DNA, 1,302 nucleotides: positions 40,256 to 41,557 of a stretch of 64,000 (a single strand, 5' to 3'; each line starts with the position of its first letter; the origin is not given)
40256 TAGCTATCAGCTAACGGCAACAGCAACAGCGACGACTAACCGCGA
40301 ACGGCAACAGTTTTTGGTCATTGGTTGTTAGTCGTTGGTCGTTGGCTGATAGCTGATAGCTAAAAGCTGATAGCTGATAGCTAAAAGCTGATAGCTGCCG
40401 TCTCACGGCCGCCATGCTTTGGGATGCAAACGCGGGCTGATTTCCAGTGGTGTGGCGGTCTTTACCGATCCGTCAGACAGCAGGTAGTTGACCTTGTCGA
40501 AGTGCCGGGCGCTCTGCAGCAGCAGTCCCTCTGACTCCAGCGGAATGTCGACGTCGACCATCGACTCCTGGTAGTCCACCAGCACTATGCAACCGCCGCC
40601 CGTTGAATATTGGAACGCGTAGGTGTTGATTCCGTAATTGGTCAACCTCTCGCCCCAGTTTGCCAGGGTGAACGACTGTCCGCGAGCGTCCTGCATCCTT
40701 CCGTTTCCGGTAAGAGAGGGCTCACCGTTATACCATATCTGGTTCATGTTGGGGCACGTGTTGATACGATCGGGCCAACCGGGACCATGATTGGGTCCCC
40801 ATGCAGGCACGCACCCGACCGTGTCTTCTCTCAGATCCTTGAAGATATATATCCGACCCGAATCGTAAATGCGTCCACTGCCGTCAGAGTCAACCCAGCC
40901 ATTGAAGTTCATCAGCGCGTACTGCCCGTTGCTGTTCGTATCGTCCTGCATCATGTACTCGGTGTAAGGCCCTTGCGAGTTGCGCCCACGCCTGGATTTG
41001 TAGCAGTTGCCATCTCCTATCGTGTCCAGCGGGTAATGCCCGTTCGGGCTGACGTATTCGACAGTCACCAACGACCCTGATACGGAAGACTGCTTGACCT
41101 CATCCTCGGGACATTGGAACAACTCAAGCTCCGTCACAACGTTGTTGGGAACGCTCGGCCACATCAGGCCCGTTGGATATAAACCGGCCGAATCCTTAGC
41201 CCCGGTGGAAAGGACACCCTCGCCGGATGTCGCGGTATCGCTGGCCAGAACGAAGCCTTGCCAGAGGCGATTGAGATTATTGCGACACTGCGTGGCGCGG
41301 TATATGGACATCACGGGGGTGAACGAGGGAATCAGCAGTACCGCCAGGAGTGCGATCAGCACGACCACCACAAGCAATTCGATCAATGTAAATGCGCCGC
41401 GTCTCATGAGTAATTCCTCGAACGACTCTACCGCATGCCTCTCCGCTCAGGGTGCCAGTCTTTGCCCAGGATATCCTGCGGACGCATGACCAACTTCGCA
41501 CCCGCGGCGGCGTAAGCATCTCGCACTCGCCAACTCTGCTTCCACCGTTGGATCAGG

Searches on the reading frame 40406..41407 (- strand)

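Call 17: search_protein_families(library=pfam, proteins=[window:40406-41407:-], max_evalue=0.0001)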
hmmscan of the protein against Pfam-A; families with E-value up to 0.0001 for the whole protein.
window:40406-41407:- (334 aa): 0 families

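Call 62: search_protein_families(library=ncbifam, proteins=[window:40406-41407:-], max_evalue=0.001)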
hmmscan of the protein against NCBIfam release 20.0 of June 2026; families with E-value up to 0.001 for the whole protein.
window:40406-41407:- (334 aa): 8 families
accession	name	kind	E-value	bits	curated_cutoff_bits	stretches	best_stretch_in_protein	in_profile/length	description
NF040999.1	pilin_ComGC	equivalog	0.00011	22.3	75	1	5-30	3-28/84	competence type IV pilus major pilin ComGC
TIGR01710.1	typeII_sec_gspG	equivalog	0.0002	21.4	88.85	1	6-45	3-42/134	type II secretion system major pseudopilin GspG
NF041775.1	typeIV_PilA_Myxo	equivalog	0.00024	21.2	400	1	3-49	10-56/214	type IV pilin protein PilA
TIGR02596.1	TIGR02596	subfamily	0.00028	21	70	1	6-37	1-32/196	Verru_Chthon cassette protein D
TIGR02532.1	IV_pilin_GFxxxE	domain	0.00039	20.1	16.3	1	5-25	3-23/24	prepilin-type N-terminal cleavage/methylation domain-containing protein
TIGR01708.2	typeII_sec_gspH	equivalog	0.00042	20.3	80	1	6-59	4-54/169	type II secretion system minor pseudopilin GspH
TIGR04294.2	pre_pil_HX9DG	domain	0.00079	19.2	19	0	299-317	2-20/22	H-X9-DG-CTERM domain-containing protein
NF041013.1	T4P_ComGE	equivalog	0.00095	19.2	49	0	5-32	5-32/83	competence type IV pilus minor pilin ComGE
